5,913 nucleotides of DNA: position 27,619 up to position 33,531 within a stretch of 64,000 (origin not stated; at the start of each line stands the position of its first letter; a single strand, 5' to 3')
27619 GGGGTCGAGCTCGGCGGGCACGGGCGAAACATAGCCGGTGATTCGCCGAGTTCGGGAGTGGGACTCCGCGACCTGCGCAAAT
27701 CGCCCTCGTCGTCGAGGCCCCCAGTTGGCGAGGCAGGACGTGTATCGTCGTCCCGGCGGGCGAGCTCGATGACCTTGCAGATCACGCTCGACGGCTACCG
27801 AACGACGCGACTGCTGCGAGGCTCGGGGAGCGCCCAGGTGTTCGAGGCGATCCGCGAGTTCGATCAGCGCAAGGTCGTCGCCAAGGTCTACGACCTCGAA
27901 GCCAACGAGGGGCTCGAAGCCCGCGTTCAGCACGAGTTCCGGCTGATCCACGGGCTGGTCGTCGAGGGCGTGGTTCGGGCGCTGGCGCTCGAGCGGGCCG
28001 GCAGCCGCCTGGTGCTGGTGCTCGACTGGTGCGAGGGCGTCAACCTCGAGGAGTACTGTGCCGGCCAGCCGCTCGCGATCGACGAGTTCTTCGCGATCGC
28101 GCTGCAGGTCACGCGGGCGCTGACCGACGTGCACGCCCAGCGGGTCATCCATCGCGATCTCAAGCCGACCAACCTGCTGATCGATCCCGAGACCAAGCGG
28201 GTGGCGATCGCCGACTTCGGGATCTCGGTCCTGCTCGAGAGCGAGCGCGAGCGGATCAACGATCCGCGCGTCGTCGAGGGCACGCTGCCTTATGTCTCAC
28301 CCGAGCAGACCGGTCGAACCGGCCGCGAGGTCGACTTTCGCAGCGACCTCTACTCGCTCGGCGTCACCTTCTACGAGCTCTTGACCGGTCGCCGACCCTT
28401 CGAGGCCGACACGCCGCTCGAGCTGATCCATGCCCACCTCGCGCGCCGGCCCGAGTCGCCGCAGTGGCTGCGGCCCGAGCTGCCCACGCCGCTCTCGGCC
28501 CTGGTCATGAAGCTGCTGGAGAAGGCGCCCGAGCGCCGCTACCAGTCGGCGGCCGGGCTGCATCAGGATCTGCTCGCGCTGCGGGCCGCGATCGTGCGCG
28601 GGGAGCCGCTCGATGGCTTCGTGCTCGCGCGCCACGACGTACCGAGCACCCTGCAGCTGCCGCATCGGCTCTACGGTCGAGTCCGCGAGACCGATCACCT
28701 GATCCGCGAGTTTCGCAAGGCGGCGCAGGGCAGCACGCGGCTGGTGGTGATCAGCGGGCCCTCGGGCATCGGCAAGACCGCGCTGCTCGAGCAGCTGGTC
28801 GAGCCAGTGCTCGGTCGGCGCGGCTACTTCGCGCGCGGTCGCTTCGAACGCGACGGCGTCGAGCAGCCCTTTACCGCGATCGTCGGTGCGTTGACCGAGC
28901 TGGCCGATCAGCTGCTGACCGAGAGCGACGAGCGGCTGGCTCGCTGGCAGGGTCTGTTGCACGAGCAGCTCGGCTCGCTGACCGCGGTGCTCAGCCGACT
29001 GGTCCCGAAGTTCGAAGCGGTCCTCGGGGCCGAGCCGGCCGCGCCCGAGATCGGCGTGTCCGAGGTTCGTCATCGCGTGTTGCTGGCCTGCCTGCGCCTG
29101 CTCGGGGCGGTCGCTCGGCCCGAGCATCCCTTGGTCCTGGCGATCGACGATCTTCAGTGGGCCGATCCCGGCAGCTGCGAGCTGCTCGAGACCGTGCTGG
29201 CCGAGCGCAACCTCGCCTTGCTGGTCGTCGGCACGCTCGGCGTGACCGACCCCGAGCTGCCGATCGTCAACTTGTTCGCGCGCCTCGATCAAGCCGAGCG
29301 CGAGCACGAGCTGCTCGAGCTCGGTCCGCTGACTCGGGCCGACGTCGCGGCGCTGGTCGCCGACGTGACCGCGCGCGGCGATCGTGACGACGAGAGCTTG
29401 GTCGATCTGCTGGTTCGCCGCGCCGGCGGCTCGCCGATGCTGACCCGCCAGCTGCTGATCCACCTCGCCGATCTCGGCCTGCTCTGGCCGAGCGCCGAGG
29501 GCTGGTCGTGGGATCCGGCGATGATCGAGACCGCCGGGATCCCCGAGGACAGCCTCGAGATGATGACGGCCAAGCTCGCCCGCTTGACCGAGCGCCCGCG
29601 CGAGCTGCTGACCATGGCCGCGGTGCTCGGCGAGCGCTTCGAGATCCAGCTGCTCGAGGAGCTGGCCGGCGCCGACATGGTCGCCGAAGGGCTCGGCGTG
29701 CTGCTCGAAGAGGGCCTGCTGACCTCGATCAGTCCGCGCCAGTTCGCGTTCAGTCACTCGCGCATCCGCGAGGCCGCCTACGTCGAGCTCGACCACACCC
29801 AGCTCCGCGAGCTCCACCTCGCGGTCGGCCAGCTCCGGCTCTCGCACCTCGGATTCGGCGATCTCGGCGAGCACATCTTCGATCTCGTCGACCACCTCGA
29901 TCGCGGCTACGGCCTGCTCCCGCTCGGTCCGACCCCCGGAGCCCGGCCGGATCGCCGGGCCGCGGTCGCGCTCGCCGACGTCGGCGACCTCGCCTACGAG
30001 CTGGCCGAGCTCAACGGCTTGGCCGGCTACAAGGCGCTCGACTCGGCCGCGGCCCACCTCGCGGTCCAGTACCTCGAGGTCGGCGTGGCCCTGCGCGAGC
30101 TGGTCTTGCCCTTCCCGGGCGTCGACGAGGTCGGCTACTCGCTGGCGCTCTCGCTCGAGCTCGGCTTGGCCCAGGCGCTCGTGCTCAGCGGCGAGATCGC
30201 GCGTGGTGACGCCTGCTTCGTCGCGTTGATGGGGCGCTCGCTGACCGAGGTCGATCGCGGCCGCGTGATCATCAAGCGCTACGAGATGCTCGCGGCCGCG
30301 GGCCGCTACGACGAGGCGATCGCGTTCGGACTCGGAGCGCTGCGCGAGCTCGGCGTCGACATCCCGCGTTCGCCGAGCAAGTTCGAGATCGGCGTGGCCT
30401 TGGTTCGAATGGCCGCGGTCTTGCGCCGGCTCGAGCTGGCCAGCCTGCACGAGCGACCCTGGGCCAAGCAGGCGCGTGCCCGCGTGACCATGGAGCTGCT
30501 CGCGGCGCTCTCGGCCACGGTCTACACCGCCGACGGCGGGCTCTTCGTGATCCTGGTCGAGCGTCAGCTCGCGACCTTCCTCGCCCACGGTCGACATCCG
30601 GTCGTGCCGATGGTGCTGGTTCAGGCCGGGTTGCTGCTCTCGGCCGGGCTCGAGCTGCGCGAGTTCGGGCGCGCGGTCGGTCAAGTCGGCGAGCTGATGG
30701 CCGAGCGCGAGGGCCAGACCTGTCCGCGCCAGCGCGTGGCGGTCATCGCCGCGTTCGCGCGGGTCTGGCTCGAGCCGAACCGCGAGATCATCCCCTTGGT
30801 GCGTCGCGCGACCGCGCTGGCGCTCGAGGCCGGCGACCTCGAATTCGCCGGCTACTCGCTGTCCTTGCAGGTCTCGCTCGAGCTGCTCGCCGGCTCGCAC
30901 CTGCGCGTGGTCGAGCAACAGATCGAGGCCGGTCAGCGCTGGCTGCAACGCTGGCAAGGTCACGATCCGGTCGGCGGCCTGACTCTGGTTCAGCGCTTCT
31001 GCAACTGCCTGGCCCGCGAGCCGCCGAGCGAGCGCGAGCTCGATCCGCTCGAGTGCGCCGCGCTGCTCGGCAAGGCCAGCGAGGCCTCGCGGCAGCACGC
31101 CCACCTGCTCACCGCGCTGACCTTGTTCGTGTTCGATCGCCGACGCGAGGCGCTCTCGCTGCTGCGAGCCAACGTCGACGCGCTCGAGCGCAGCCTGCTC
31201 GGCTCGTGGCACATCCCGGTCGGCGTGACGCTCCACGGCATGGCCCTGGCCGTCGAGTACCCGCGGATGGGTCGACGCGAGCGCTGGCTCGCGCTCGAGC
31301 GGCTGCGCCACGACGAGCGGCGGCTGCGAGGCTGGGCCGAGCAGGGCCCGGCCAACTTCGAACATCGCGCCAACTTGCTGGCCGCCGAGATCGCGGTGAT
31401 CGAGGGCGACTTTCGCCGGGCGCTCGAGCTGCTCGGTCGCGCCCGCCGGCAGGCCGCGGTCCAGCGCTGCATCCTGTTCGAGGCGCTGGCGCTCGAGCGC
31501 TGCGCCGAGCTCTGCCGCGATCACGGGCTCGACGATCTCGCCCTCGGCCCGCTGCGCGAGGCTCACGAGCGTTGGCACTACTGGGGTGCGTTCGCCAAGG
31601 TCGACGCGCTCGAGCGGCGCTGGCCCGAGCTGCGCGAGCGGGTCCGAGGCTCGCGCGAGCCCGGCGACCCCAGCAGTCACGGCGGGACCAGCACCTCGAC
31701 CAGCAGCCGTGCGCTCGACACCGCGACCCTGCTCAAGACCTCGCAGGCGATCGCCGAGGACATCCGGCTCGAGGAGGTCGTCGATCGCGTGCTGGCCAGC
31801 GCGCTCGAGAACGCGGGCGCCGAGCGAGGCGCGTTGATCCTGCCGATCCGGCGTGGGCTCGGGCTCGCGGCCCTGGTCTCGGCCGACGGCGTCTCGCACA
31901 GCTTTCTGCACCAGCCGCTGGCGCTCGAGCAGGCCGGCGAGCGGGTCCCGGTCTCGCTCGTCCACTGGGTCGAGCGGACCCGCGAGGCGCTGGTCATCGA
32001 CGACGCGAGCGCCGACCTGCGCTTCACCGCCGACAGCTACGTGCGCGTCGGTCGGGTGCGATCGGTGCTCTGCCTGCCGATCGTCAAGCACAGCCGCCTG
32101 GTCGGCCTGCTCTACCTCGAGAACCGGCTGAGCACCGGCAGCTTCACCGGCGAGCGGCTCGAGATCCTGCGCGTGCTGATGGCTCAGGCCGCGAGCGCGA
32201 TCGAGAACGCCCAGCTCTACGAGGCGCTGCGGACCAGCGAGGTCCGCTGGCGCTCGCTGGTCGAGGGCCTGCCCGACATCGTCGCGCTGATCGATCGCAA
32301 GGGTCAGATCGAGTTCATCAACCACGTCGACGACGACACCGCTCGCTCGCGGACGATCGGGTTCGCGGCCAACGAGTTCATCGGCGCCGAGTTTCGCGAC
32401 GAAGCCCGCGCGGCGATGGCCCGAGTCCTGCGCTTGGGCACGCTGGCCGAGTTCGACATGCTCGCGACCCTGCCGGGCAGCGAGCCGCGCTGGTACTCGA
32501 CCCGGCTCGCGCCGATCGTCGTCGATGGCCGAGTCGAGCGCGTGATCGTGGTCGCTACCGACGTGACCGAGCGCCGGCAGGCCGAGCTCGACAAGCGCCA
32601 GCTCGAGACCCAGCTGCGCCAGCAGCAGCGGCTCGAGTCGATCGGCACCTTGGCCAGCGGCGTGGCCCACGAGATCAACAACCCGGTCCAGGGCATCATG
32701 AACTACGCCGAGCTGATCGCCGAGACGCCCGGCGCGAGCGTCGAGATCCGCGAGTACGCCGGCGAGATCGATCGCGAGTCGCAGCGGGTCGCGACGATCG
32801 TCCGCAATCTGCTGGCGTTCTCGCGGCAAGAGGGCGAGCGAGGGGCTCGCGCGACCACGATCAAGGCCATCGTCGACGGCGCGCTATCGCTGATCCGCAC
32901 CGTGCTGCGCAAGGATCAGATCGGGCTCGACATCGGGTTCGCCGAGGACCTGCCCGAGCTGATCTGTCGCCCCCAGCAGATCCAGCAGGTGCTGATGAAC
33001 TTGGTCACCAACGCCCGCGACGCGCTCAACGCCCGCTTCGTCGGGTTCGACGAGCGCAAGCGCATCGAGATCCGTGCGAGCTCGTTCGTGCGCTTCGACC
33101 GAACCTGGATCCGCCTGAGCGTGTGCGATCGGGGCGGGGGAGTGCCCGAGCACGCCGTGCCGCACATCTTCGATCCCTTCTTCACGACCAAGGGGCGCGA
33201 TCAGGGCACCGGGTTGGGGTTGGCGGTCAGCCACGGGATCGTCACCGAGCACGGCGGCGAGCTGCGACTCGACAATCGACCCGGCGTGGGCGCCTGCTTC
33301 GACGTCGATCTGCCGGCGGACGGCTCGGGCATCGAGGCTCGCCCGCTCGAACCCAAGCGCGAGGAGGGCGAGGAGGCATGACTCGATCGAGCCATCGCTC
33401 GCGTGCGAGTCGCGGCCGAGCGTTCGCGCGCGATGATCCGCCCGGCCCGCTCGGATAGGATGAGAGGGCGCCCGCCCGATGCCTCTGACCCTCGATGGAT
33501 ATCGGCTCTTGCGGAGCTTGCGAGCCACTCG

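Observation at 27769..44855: Tandem triplication of an ~1870-aa Ser/Thr kinase - STAND ATPase - TPR - GAF - PAS - histidine kinase hybrid sensor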

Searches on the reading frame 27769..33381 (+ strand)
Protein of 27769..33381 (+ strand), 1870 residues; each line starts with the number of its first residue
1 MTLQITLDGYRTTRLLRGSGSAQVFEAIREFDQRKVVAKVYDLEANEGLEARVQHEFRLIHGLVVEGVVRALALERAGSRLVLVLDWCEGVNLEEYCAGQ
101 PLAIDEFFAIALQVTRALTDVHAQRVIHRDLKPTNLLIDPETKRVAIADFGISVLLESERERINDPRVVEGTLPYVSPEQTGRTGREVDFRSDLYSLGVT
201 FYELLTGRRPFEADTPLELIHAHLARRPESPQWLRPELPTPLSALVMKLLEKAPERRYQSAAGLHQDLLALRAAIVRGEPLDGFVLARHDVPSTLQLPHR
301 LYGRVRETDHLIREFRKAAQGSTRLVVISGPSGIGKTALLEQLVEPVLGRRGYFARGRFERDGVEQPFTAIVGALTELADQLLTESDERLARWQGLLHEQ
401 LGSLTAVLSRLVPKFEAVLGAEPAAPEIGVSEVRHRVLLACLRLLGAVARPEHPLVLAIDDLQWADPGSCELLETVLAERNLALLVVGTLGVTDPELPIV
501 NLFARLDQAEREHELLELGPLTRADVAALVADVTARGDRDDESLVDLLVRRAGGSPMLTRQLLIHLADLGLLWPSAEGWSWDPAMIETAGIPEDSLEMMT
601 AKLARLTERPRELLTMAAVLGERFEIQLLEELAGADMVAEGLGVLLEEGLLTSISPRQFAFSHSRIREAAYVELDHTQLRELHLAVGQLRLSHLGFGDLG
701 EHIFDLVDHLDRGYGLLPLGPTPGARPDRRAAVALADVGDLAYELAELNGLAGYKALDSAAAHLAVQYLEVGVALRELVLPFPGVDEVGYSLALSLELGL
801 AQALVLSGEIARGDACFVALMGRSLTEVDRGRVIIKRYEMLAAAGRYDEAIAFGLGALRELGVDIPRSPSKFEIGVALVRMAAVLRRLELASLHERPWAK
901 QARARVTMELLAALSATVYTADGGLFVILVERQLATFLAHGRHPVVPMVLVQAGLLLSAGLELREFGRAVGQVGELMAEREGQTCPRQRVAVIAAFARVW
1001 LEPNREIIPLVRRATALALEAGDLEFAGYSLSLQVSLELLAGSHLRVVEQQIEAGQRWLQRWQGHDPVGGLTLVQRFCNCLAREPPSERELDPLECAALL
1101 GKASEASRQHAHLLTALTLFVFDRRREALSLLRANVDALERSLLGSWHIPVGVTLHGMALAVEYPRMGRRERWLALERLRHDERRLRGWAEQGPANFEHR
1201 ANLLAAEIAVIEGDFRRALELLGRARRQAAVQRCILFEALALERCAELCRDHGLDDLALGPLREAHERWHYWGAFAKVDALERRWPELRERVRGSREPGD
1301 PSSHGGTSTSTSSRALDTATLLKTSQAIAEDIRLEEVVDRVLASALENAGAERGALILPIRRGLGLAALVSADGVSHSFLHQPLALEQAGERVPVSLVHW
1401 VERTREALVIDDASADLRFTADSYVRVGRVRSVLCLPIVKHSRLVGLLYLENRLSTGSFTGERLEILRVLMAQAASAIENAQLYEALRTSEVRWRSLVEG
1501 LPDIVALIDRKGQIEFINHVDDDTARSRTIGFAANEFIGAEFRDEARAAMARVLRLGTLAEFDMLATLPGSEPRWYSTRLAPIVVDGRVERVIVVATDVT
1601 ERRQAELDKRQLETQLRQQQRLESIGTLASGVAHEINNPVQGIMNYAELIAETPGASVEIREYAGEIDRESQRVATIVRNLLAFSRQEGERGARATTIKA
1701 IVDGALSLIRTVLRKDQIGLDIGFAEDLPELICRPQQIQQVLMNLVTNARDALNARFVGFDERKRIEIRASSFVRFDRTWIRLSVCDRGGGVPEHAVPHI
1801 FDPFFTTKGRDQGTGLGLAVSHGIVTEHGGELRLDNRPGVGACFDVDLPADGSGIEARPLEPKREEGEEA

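Call 6: search_protein_families(library=pfam, proteins=[window:27769-33381:+], max_evalue=0.01)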
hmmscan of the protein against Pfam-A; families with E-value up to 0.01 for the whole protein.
window:27769-33381:+ (1870 aa): 16 families
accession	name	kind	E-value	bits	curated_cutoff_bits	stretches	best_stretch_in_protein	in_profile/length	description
PF00069.31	Pkinase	-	8.3e-39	134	31.7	1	20-266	10-260/263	Protein kinase domain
PF13191.12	AAA_16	-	2.9e-31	109.6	32.6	1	300-485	1-165/167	AAA ATPase domain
PF07714.23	PK_Tyr_Ser-Thr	-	1e-22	81.1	23.1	1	23-258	14-249/258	Protein tyrosine and serine/threonine kinase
PF02518.31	HATPase_c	-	9.2e-22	78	26.4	1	1735-1850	3-109/111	Histidine kinase-, DNA gyrase B-, and HSP90-like ATPase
PF01590.32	GAF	-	1.3e-16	61.8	22.4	1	1334-1478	2-133/133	GAF domain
PF00512.31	HisKA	-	4.9e-15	55.8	26.9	1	1626-1689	3-65/66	His Kinase A (phospho-acceptor) domain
PF08448.16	PAS_4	-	2.3e-13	50.8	23.1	1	1499-1604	2-110/110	PAS fold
PF13185.12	GAF_2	-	1.5e-10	41.8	28.6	1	1334-1479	4-136/136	GAF domain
PF13492.12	GAF_3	-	2.2e-06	28.5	27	1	1381-1480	41-129/129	GAF domain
PF03109.22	ABC1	-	1.7e-05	24.5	22.9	1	79-158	141-219/244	ABC1 atypical kinase-like domain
PF13401.12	AAA_22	-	7.5e-05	23.5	27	1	323-491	5-125/130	AAA domain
PF20703.3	nSTAND1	-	0.00098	19.3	27.1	1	300-349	15-59/379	Novel STAND NTPase 1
PF25199.1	nSTAND_NTPase5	-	0.001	19.3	34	1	304-348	21-66/145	Novel STAND NTPase 5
PF13426.13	PAS_9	-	0.0012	19.5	27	1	1504-1601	3-103/103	PAS domain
PF01637.24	ATPase_2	-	0.0051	17.1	33.2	0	317-347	13-44/225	ATPase domain predominantly from Archaea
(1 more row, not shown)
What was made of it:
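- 27769..33381 (+): P1, 1870 aa: STK - STAND NOD - helical solenoid - GAF - PAS - HisKA - HATPase_c. Pfam call 6: Pkinase aa 20-266 (27826-28566), AAA_16 300-485 (28666-29223), GAF 1334-1478 (31768-32202), PAS_4 1499-1604 (32263-32580), HisKA 1626-1689 (32644-32835), HATPase_c 1735-1850 (32971-33318).
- Checked: Pfam finds Pkinase, AAA_16, GAF, PAS_4, HisKA and HATPase_c in the same order in all three, all above the curated cut-offs (call 6).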

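Call 7: search_protein_families(library=ncbifam, proteins=[window:27769-33381:+], max_evalue=0.01)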
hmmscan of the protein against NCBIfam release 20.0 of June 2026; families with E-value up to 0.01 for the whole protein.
window:27769-33381:+ (1870 aa): 92 families (the best 25 are shown)
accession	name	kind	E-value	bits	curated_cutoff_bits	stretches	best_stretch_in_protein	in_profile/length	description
NF047466.1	hybrid_RR_LvrB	exception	2.3e-63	214.6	500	1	1589-1850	116-376/377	hybrid histidine kinase/response regulator LvrB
NF010411.0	PRK13837.1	equivalog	1.2e-58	198.9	647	1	1597-1851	422-676/828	two-component system VirA-like sensor kinase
TIGR03903.1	TOMM_kin_cyc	equivalog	2.3e-58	198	705.75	2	301-709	483-880/1267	TOMM system kinase/cyclase fusion protein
NF008468.0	PRK11360.1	equivalog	5.9e-57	193.4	646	1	1475-1851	253-609/616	two-component system sensor histidine kinase AtoS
NF033483.0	PknB_PASTA_kin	equivalog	3.8e-54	184.7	450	1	10-271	9-268/563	Stk1 family PASTA domain-containing Ser/Thr kinase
NF007688.0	PRK10364.1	equivalog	1e-45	156.4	479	1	1603-1851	218-452/460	two-component system sensor histidine kinase ZraS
NF046020.1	HisKinCckABruc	equivalog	6.2e-44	150.1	1000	1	1483-1850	337-707/868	cell cycle histidine kinase CckA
NF046026.1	HisKinCckACaul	equivalog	3.2e-43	147.8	1000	1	1577-1851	261-533/678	cell cycle histidine kinase CckA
NF052574.1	HisKinEspCMyxo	equivalog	1.9e-41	142.1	1200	1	1608-1852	400-639/785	serine histidine kinase EspC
NF047741.1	antiphage_MADS6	equivalog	1.1e-40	139.7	460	2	72-270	264-459/612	methylation-associated defense system protein kinase MAD6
NF010076.0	PRK13557.1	subfamily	1.9e-37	128.9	631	1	1609-1859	147-403/540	histidine kinase famiy protein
NF038348.1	T2SS_HK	subfamily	1e-36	126.5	450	2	1671-1849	408-572/574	histidine kinase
NF041777.1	sens_FixL_Rhizob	equivalog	1.4e-34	119.6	850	2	1597-1850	234-481/485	sensor protein FixL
NF052573.1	HisKinEspAMyxo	equivalog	1e-33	116.4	1400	1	1586-1859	352-620/755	serine histidine kinase EspA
NF046044.1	PnpS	equivalog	5.4e-32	111.3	400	1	1480-1849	43-390/390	two-component system histidine kinase PnpS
NF053867.1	SprKinKinDBac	equivalog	9.1e-27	93.7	775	1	1611-1850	272-497/500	sporulation kinase KinD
NF008312.0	PRK11100.1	equivalog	1.2e-25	90.3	356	1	1625-1850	256-474/477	two-component system sensor histidine kinase CreC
NF008543.0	PRK11466.1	equivalog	5.8e-25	87.3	982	1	1604-1850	425-662/914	TMAO reductase system sensor histidine kinase/response regulator TorS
NF040750.1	tetrathio_HK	equivalog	9.5e-25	87.1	750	1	1604-1838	317-542/555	tetrathionate respiration histidine kinase TtrS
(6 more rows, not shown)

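Call 48: search_protein_families(library=padloc, proteins=[window:27769-33381:+], max_evalue=0.001)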
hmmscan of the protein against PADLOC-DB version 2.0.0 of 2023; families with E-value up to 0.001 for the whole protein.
window:27769-33381:+ (1870 aa): 32 families (the best 25 are shown)
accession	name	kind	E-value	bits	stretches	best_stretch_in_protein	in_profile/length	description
PDLC04042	PD-T4-6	-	4.5e-58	195.2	1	4-274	5-275/292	-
PDLC04053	PD-T4-6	-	2.8e-55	185.9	1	7-272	8-272/311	-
PDLC04061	PD-T4-6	-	1.2e-48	164.9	1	8-268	16-280/510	-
PDLC04138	mad6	-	6.5e-47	158.8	1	7-268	50-310/659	mads_6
PDLC04060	PD-T4-6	-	6.6e-46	155.2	1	8-272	8-270/486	-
PDLC04054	PD-T4-6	-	8.2e-45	151.7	1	7-271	9-273/347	-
PDLC04043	PD-T4-6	-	1.9e-43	147.2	1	10-271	17-277/452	-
PDLC04039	PD-T4-6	-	9.1e-43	144.9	1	6-266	12-270/458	-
PDLC04047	PD-T4-6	-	9.3e-43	144.5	1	9-269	11-270/327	-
PDLC04052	PD-T4-6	-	2.7e-42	143.6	1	32-272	33-277/496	-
PDLC01088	C3a189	-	6.3e-42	142.1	1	13-341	2-283/840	kinase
PDLC04057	PD-T4-6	-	1.2e-40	137.9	1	10-269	10-268/443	-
PDLC04040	PD-T4-6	-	2.3e-40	136.9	1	83-270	80-264/547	-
PDLC04041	PD-T4-6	-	4.2e-39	133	1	10-275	30-294/443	-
PDLC04048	PD-T4-6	-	1.2e-37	128.2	1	8-270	10-271/354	-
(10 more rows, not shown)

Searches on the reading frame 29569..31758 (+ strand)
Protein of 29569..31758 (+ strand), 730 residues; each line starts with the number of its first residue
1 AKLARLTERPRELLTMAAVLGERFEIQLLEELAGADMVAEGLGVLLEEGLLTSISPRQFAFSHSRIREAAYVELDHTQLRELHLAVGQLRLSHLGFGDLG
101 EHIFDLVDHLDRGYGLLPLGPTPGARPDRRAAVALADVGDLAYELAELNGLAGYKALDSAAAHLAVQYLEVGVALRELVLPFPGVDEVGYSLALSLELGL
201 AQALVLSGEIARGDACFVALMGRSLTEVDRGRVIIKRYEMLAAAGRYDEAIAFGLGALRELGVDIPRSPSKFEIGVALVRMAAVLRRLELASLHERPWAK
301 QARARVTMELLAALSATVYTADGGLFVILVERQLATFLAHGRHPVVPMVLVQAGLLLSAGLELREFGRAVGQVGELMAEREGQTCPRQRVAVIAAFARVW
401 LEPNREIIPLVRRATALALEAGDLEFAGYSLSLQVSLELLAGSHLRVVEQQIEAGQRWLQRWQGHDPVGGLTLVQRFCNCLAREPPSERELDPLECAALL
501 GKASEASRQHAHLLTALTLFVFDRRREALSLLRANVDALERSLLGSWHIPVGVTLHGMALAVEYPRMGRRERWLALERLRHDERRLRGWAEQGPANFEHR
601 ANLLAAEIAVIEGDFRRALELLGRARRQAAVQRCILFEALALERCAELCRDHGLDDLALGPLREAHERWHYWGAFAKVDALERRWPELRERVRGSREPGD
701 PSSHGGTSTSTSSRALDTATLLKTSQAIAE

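Call 75: search_protein_families(library=pfam, proteins=[window:29569-31758:+], max_evalue=10)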
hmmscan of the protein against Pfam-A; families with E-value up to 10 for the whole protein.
window:29569-31758:+ (730 aa): 1 family
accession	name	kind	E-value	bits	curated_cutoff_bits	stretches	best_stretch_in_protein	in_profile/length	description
PF22703.2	Cdc6_lid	-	0.091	13.1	27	1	605-629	25-50/68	Cdc6 AAA+ ATPase-type lid domain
